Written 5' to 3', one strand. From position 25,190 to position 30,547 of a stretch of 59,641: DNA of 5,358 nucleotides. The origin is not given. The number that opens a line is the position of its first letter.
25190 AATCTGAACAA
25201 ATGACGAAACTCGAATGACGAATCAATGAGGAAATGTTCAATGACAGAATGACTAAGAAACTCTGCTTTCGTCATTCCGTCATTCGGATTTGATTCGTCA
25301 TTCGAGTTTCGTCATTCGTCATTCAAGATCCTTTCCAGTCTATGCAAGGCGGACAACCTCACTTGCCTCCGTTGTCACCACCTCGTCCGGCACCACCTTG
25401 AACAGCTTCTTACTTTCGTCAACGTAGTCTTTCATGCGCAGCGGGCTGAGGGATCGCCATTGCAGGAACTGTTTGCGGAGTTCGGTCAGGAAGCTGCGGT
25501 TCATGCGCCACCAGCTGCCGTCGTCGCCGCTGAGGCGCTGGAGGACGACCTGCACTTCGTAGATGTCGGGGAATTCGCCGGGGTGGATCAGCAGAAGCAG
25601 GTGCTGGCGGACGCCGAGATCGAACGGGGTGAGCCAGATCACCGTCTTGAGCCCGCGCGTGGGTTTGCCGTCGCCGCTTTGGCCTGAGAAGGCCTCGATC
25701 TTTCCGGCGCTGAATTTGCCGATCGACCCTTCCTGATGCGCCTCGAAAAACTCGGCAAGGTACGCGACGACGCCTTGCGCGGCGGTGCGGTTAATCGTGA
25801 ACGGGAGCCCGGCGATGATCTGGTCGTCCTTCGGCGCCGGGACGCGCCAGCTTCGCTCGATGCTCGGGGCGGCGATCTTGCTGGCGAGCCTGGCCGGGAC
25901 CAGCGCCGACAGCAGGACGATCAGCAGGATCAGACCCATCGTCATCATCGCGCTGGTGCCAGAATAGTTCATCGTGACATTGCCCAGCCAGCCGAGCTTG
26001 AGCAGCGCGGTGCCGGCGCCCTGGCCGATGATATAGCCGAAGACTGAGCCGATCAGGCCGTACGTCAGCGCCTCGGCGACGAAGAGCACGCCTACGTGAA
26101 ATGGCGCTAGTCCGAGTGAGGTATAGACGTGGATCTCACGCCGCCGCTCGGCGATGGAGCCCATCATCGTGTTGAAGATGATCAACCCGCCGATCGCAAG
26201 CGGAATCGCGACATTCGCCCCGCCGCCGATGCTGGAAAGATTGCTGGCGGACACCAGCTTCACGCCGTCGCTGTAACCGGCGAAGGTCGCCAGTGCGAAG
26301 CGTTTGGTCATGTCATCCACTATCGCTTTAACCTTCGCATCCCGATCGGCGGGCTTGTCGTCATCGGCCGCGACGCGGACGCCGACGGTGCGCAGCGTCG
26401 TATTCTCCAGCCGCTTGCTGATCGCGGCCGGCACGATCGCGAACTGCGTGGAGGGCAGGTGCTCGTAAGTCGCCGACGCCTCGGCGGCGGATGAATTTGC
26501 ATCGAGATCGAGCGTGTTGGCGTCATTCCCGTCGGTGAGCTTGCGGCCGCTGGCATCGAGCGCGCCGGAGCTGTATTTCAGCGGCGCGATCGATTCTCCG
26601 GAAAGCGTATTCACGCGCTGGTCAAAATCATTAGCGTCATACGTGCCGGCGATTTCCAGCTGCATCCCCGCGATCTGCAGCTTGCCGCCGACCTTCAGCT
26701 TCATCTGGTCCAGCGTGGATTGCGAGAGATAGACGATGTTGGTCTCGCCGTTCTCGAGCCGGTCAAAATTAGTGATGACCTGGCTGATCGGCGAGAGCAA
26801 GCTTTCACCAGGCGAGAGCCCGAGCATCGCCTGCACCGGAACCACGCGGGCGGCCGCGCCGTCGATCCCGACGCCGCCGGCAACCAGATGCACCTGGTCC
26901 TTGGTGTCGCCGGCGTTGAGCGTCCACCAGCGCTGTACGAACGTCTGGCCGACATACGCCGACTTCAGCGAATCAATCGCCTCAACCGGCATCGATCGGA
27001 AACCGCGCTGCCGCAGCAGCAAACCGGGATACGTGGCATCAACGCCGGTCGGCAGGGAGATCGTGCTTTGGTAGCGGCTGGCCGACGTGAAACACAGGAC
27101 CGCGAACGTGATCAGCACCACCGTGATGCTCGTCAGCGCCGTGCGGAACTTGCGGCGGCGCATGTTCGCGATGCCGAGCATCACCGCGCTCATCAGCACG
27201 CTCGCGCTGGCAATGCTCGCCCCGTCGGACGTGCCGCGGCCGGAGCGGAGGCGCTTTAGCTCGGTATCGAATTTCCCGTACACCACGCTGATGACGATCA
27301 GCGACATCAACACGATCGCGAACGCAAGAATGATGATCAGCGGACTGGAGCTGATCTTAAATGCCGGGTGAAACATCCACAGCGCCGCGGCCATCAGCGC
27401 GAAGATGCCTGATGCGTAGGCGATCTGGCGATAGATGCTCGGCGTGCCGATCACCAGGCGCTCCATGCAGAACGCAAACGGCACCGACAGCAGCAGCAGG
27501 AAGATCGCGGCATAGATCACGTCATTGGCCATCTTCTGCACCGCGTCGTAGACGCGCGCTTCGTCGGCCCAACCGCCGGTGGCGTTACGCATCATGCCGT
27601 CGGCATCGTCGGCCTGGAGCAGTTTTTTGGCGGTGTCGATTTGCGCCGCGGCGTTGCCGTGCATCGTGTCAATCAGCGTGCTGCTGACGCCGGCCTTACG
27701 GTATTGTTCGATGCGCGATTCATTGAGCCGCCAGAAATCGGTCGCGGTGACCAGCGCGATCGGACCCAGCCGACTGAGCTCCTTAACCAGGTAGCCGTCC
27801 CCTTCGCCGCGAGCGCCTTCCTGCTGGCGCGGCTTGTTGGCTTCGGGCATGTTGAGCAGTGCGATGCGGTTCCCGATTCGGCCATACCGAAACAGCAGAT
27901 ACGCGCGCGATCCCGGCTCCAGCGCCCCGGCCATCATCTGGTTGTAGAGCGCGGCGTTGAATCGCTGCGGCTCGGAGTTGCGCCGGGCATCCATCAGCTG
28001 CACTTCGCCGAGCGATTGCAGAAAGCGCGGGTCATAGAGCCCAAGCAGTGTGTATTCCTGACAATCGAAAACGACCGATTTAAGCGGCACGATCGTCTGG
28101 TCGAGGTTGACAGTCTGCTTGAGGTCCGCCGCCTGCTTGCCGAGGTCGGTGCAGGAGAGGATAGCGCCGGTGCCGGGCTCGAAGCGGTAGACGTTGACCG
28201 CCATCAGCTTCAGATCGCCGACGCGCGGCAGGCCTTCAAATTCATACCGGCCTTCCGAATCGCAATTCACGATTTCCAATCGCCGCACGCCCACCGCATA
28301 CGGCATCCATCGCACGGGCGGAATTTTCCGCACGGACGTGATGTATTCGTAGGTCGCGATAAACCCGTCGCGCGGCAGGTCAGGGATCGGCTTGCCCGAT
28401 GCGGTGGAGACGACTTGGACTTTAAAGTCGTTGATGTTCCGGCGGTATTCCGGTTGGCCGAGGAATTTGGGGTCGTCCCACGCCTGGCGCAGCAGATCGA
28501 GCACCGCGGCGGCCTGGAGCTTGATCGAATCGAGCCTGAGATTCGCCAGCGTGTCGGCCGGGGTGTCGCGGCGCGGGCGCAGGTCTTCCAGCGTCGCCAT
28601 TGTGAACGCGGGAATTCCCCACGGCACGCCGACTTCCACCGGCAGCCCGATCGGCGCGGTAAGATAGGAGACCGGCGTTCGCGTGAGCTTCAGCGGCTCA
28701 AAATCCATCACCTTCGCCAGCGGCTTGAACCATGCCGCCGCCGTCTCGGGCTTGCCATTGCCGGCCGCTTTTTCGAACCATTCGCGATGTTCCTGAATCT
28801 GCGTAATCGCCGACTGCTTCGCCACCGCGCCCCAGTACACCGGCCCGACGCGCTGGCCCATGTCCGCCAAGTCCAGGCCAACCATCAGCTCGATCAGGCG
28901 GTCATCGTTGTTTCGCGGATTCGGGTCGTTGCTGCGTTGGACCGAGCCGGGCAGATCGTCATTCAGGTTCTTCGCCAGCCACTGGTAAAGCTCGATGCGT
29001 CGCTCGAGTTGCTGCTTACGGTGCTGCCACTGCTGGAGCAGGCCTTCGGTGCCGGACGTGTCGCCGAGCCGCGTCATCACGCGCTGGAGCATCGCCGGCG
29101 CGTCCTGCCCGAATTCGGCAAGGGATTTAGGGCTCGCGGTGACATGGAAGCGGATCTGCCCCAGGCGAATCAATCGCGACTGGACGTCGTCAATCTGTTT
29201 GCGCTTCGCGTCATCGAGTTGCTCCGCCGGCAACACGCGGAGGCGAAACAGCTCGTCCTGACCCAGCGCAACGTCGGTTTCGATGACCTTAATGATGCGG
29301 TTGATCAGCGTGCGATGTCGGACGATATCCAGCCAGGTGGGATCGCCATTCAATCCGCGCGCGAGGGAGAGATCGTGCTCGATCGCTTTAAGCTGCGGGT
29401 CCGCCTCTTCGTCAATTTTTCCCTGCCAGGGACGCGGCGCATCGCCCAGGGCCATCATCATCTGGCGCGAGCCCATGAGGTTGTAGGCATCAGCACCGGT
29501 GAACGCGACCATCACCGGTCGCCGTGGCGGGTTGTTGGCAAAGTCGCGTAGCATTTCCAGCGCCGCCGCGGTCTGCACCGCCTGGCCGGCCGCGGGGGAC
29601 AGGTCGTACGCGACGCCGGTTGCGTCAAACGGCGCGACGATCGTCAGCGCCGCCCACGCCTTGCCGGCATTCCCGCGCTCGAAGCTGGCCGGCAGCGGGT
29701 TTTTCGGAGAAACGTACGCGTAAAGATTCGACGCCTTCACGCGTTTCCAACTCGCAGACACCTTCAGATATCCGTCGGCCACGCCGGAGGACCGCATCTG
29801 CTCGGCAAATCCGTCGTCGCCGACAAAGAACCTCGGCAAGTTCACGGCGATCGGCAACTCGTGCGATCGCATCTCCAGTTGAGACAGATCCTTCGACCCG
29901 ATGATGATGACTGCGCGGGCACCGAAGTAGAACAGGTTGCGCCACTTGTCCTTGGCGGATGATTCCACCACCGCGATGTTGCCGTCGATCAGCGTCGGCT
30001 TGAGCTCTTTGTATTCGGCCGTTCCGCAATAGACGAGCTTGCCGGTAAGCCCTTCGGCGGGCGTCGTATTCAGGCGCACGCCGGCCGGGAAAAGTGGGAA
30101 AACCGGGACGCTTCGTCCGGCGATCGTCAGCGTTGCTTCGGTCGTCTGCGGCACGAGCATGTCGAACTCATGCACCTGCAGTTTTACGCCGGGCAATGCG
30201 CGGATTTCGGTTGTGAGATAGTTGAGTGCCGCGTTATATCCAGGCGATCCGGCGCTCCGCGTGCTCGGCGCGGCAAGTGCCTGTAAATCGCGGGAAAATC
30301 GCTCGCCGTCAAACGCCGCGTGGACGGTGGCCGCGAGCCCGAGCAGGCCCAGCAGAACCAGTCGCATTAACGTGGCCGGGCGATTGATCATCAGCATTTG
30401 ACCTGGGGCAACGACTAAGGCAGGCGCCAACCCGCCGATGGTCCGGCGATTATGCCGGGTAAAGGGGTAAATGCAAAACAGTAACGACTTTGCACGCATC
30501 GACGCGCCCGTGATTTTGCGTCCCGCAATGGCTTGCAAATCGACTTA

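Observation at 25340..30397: Giant fused double-FtsX permease whose PA/M28-like ectodomain seems to have lost the metal-ligand motifs (pseudo-peptidase, TfR/PSMA-like topology)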

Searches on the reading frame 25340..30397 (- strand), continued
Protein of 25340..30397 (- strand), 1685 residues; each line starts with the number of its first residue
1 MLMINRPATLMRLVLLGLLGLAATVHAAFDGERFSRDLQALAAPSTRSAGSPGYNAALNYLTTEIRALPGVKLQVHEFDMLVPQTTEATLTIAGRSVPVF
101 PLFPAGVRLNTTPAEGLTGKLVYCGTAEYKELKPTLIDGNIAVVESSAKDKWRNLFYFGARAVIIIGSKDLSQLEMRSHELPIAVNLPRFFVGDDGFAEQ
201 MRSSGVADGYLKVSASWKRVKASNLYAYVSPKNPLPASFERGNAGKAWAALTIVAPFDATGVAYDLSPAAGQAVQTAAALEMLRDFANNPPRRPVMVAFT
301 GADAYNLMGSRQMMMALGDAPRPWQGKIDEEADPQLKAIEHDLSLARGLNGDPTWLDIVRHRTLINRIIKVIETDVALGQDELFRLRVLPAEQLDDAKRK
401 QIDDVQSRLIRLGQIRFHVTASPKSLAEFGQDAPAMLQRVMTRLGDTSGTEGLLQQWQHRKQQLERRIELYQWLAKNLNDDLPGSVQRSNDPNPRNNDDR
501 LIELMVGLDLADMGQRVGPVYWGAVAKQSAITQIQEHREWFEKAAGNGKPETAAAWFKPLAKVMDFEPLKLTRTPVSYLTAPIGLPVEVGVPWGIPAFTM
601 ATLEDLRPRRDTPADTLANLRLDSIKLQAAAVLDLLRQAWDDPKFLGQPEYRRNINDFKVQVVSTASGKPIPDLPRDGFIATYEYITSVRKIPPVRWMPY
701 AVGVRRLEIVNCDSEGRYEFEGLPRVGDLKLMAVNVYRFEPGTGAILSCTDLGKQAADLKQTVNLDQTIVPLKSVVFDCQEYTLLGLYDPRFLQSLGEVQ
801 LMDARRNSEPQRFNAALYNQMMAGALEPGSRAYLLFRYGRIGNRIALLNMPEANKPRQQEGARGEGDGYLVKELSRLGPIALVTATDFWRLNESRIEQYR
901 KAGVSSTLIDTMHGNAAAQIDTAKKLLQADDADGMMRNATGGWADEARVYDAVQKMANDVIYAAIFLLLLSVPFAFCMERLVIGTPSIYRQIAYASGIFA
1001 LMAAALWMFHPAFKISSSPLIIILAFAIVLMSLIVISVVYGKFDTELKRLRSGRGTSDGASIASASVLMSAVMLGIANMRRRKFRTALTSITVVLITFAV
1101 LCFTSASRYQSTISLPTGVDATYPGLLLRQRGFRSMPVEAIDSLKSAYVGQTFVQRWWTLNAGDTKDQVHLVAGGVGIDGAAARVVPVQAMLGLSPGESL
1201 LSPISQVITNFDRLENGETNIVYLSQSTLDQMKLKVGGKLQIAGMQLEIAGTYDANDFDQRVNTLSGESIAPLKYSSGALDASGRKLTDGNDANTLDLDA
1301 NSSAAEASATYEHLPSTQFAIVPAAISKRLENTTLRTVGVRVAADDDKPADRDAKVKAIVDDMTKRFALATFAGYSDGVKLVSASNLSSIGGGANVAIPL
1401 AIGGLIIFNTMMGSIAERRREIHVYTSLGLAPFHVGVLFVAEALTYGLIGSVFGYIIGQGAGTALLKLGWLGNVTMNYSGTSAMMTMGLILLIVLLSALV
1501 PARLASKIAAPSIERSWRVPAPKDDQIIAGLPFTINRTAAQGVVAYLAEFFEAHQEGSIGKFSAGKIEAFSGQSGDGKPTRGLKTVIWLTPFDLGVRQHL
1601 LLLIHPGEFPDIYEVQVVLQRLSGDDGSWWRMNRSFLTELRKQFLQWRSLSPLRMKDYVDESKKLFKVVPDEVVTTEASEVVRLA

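Call 28: find_encoding_contigs(protein=P0080, flank=10000, max_places=1)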
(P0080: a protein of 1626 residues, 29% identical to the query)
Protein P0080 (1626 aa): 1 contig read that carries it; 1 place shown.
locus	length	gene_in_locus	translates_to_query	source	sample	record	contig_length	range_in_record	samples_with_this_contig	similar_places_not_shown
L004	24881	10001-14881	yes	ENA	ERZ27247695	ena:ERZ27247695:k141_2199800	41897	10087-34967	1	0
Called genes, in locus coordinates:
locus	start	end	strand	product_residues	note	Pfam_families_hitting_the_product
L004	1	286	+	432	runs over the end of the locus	-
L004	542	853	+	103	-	-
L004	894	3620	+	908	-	PF01839:FG-GAP (faint), PF13517:FG-GAP_3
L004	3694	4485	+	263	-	PF00106:adh_short, PF01370:Epimerase (weak), PF13561:adh_short_C2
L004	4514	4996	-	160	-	-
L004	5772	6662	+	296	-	-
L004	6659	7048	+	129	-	PF05402:PqqD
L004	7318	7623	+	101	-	-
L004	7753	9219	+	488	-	PF02687:FtsX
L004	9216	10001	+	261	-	PF02463:SMC_N (faint), PF00005:ABC_tran, PF13304:AAA_21 (faint)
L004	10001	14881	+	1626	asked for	PF02687:FtsX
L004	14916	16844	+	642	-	PF03169:OPT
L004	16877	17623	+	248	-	PF00005:ABC_tran, PF02463:SMC_N (faint)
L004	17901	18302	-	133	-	-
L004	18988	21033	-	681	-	PF20581:DUF6785, PF20580:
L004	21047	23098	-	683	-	PF20581:DUF6785, PF20580:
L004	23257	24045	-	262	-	PF03328:HpcH_HpaI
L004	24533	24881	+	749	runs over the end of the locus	-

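Call 31: search_protein_families(library=pfam, proteins=[L004:14916-16844:+, L001:11127-13133:+, L003:15336-17345:+], max_evalue=10)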
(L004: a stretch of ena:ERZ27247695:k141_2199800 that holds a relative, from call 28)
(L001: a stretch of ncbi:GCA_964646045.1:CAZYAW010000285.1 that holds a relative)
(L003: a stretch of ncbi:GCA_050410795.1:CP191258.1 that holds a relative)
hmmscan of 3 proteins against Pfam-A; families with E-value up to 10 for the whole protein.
L004:14916-16844:+ (642 aa): 2 families
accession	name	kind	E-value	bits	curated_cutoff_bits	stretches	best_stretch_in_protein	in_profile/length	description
PF03169.20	OPT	-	2.1e-06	27.1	25.8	1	137-624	109-616/623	OPT oligopeptide transporter protein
PF12089.13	DUF3566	-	0.25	12.2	22.2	1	312-384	19-91/118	Transmembrane domain of unknown function (DUF3566)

L001:11127-13133:+ (668 aa): 2 families
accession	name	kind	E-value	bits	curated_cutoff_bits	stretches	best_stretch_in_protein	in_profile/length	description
PF03169.20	OPT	-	3.1e-06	26.6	25.8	2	595-653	560-619/623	OPT oligopeptide transporter protein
PF04647.20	AgrB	-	0.71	9.6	23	1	504-562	101-159/185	Accessory gene regulator B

L003:15336-17345:+ (669 aa): 1 family
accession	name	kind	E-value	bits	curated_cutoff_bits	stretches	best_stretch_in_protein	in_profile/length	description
PF14018.11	DUF4234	-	0.39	11.3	25.3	1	382-439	4-61/70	Domain of unknown function (DUF4234)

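Call 70: search_protein_families(library=pfam, proteins=[L004:6659-7048:+], max_evalue=0.1)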
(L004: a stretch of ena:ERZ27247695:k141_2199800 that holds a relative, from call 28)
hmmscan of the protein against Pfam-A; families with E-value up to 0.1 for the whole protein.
L004:6659-7048:+ (129 aa): 1 family
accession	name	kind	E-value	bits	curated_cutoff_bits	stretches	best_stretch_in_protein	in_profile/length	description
PF05402.18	PqqD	-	3.5e-08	34.1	23.4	1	57-119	4-66/67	Coenzyme PQQ synthesis protein D (PqqD)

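Call 74: search_protein_families(library=ncbifam, proteins=[L004:6659-7048:+, L001:2431-3744:+, L004:5772-6662:+, L004:7318-7623:+], max_evalue=0.1)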
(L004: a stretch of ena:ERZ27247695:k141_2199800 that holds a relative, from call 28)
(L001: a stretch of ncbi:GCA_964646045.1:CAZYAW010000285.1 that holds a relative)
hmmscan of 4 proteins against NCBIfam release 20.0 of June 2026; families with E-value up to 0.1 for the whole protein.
L004:6659-7048:+ (129 aa): 4 families
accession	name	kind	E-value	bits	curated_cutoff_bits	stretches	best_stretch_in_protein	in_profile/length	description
NF033536.1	lasso_PqqD_Bac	exception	0.0026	17.9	80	1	68-118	34-84/88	lasso peptide biosynthesis PqqD family chaperone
TIGR04248.1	SCM_PqqD_rel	equivalog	0.0042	17.3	100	1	58-119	19-80/84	SynChlorMet cassette protein ScmD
TIGR03859.1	PQQ_PqqD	equivalog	0.0089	15.9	46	1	64-96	25-57/81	pyrroloquinoline quinone biosynthesis peptide chaperone PqqD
TIGR04302.1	geo_PqqD_fam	equivalog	0.011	16.2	100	1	64-103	45-83/102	GeoRSP system PqqD family peptide chaperone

L001:2431-3744:+ (437 aa): 1 family
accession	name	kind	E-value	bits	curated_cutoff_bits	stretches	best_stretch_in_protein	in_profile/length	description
TIGR03859.1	PQQ_PqqD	equivalog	0.022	14.7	46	1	371-423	27-78/81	pyrroloquinoline quinone biosynthesis peptide chaperone PqqD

L004:5772-6662:+ (296 aa): 0 families

L004:7318-7623:+ (101 aa): 1 family
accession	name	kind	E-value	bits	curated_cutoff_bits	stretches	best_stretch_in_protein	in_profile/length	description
TIGR03300.1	assembly_YfgL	equivalog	0.059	12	285.2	1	4-85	74-153/377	outer membrane protein assembly factor BamB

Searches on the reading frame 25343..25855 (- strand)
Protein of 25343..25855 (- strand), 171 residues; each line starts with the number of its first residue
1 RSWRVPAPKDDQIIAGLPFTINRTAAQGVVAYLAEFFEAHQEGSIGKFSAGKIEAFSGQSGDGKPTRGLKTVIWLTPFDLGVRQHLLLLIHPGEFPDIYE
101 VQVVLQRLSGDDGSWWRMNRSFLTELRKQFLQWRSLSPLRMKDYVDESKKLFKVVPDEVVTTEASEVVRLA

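Call 75: search_protein_representatives(protein=window:25343-25855:-)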
Query: 171 residues. Proteins with E-value up to 0.001 (for the whole library): 1341; up to 1e-10: 882; up to 1e-30: 43. The best 150 are listed.
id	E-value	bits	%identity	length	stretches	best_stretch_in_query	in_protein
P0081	3.8e-72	257.8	69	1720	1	1-170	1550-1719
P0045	4.4e-72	257.6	75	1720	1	1-154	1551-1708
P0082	6.5e-70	250.5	71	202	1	7-161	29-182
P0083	2.0e-68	245.7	72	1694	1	1-152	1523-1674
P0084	1.3e-66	239.7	70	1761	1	1-152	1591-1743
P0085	1.5e-66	239.6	71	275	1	1-153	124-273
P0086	2.5e-66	238.8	69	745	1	1-153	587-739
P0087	5.8e-64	231.1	72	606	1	1-164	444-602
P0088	1.8e-63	229.6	69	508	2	57-152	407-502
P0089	3.5e-56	205.8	64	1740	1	1-153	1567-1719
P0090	2.0e-51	190.4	60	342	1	1-154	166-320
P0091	1.6e-49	184.1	60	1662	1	1-153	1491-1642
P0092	1.6e-43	164.6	63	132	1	29-155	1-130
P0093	2.5e-41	157.5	57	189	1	1-148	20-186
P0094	2.8e-38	147.6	59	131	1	5-131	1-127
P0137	4.7e-28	114.3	43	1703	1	1-146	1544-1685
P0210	8.4e-24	100.4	38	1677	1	1-149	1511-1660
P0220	1.1e-23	100.1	40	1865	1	1-144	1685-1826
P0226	1.7e-23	99.4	41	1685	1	1-144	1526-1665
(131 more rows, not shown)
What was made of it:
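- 25340..25867 (-): Family-specific cytoplasmic C-terminal alpha/beta domain (aa 1511-1685) plus stop codon. 1341 cluster representatives match (E up to 0.001); in the 150 listed the domain lies at the C-terminus of ~1500-1900-aa proteins or in short, apparently truncated proteins (call 75).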
